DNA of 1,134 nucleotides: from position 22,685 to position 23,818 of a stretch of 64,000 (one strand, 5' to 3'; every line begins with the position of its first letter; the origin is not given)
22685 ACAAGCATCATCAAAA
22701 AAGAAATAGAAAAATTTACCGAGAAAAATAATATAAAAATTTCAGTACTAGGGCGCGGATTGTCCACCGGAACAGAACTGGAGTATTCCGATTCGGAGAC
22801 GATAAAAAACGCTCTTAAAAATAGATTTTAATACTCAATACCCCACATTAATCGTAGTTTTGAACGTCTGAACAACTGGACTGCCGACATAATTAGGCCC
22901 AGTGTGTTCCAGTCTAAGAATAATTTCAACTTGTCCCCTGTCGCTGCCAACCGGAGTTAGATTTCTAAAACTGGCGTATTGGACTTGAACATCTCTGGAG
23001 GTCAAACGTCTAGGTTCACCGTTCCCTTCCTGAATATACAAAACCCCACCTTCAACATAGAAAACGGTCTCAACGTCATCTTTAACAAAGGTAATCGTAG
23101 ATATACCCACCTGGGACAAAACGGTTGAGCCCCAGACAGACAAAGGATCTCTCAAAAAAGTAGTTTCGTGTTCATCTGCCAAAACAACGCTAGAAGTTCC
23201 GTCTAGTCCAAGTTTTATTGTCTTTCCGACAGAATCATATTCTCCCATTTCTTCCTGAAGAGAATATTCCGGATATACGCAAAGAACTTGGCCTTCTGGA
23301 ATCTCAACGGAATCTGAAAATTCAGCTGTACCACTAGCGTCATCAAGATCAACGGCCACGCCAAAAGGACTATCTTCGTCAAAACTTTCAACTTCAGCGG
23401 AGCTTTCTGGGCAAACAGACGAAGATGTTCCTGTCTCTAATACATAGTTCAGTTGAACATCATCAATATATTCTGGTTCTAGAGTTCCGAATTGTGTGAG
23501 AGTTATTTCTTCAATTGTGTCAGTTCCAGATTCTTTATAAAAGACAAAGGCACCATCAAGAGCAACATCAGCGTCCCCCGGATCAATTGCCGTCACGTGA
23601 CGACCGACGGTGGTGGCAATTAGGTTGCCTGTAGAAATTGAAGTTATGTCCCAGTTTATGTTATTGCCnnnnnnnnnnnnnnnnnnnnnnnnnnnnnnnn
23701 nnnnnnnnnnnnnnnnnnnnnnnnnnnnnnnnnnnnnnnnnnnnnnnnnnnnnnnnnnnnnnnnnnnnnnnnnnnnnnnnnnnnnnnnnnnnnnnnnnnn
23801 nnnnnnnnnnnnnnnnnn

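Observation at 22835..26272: Giant secreted repeat protein with a perfect ~660 bp tandem duplication (687 bp period)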

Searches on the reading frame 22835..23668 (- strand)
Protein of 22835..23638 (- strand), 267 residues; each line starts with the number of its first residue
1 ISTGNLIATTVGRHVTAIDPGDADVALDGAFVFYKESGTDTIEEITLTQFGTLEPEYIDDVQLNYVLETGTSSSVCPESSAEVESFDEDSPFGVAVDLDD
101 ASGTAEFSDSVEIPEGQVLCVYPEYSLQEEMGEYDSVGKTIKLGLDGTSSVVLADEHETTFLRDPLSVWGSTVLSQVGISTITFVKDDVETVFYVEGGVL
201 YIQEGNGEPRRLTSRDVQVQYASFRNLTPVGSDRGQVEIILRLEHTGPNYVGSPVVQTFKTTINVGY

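Call 44: find_homologous_proteins(query=window:22835-23638:-)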
Query window:22835-23638:-: 1645 candidates shared short words with the query, none scored E <= 0.001.
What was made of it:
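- Tried and rejected: I treat this as a tool anomaly (call 44).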

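Call 51: search_solved_structures(query=A2, max_evalue=10)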
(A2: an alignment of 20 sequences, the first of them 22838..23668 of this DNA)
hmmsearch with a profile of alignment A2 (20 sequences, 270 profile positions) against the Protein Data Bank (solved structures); distinct sequences matched with E-value up to 10: 0.

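Call 55: predict_structure(alignment_id=A2)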
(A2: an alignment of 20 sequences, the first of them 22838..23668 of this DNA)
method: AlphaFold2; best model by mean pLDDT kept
length: 277 residues; sequences in the alignment: 20
mean_pLDDT: 84.7   pTM: 0.67
mean pLDDT of the five models: 84.7, 84.3, 83.8, 81.9, 81.7
residues with pLDDT >= 90: 117; 70-90: 133; 50-70: 15; < 50: 12
segments of 3 or more residues with pLDDT < 50: 1-12
pLDDT, mean of each block of 10 residues (from residue 1): 44 77 79 85 92 96 92 95 91 82 93 96 95 89 69 94 90 87 71 81 87 91 90 82 82 83 83 77
secondary structure, 60 per line:
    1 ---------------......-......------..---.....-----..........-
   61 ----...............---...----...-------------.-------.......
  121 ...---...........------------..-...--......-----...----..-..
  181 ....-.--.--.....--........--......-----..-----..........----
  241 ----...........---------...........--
elements in order: E16-21 E23-28 E40-44 E50-59 E68-79 E114-123 E127-137 E153-155 E161-163 E169-171 E179-184 E192-196 E199-206 E209-214 E227-236 E245-255 E265-275

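Call 57: fold_search(model_id=the predicted structure, library=pdb)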
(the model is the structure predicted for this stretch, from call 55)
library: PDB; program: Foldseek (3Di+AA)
matches with E <= 10: 1023; with E <= 0.001: 1
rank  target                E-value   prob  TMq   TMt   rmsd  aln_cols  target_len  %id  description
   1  4fj6_D                4.2e-06  1.00  0.32  0.20  12.1       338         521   11  Crystal structure of a glycoside hydrolase family 33, candidate sialidase (BDI_2946) from Parabacteroides distasonis A (released 2012-07-25)
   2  3fl7                  2.8e-03  0.51  0.21  0.14  38.5       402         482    7  Crystal structure of the human ephrin A2 ectodomain (released 2009-01-27)
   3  8xez_A                3.7e-03  0.97  0.33  0.12  21.7       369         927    7  Cryo-EM structure of integrin ITGAV/ITGB3 complex, conformation 5 (released 2024-12-18)
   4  6kva_h                5.0e-03  0.30  0.15  0.18  17.5       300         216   12  Structure of anti-hCXCR2 abN48-2 in complex with its CXCR2 epitope (released 2020-09-09)
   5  7nxd_A                5.2e-03  0.98  0.34  0.13  19.6       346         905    8  Cryo-EM structure of human integrin alpha5beta1 in the half-bent conformation (released 2021-08-25)
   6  6avr_A                6.0e-03  0.82  0.27  0.11  21.6       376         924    8  Human alpha-V beta-3 Integrin (intermediate conformation) in complex with the therapeutic antibody LM609 (released 2017-11-01)
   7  4o02_A                6.0e-03  0.77  0.26  0.11  21.0       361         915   10  AlphaVBeta3 integrin in complex with monoclonal antibody FAB fragment. (released 2014-04-02)
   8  8ek6_L                6.3e-03  0.38  0.16  0.20  16.4       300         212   11  UCA Y35N (unbound) Fab from CH65-CH67 lineage (released 2023-01-25)
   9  8u32_E                7.0e-03  0.23  0.14  0.17  17.2       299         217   10  Crystal structure of PD-1 in complex with a Fab (released 2024-06-19)
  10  1l4i_A                8.1e-03  0.63  0.21  0.27  14.2       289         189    9  Crystal Structure of the Periplasmic Chaperone SfaE (released 2002-06-12)
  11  3opu_D                8.5e-03  0.44  0.21  0.18  18.8       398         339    8  Crystal structure of the C-terminal domain of Streptococcus mutans surface protein SpaP (released 2011-01-19)
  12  7t82_D                8.9e-03  0.18  0.13  0.15  18.3       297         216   11  Crystal Structure of LEUKOCIDIN E/CENTYRIN S26/FAB B438 (released 2023-01-11)
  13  3rkp_B                1.2e-02  0.63  0.22  0.19  12.0       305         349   10  Crystal structure of BcpA*(D312A), the major pilin subunit of Bacillus cereus (released 2012-05-30)
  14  4k3e_L                1.2e-02  0.12  0.11  0.13  18.6       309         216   10  Crystal structure of bovine antibody BLV5B8 with ultralong CDR H3 (released 2013-06-19)
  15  6vy4_C                1.3e-02  0.35  0.18  0.22  17.4       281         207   13  Crystal structure of Hendra receptor binding protein head domain in complex with human neutralizing antibody HENV-32 (released 2020-12-30)
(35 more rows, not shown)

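Call 58: find_homologous_proteins(query=A2, max_evalue=0.001)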
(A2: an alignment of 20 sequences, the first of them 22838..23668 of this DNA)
Query A2 (20 sequences) (277 aa, profile of the alignment): 14 proteins with E <= 0.001 among 8000 candidates.
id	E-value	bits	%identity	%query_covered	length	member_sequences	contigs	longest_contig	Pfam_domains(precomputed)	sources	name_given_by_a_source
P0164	8.4e-92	325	26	92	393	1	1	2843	-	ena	-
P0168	4.2e-88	313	23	86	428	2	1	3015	-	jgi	jgi:hypothetical protein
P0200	1.1e-86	308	24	99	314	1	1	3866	-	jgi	jgi:hypothetical protein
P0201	9.2e-84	299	27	97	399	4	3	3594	-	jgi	jgi:hypothetical protein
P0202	1.2e-82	295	23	90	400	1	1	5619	-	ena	-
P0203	1.1e-80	289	26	84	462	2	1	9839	-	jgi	jgi:hypothetical protein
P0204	7.9e-77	276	24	84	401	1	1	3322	-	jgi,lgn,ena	-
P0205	6.8e-76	273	26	81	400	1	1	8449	-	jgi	jgi:hypothetical protein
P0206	1.9e-75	272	22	85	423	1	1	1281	-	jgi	jgi:hypothetical protein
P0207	2.3e-75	271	24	93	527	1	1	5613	PF13385.14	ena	-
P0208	3.0e-71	258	22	75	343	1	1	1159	-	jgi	-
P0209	4.6e-70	254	24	86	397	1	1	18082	-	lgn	-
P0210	9.6e-50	187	36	27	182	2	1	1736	-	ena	-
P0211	1.1e-28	118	21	26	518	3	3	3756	-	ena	-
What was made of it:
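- Tried and rejected: The profile search gave 14 unnamed short proteins (call 58).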

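Call 81: find_related_loci(query=A3, collection=metagenome_contigs, flank=6000)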
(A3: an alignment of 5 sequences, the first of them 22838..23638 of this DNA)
Query A3 (267 aa) in metagenome_contigs; peptide patterns used: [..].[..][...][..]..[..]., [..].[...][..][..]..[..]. (x = any residue, [..] = any of these).
195 stretches matched a pattern, but none encodes a relative of the query by tblastn (E <= 1e-3).
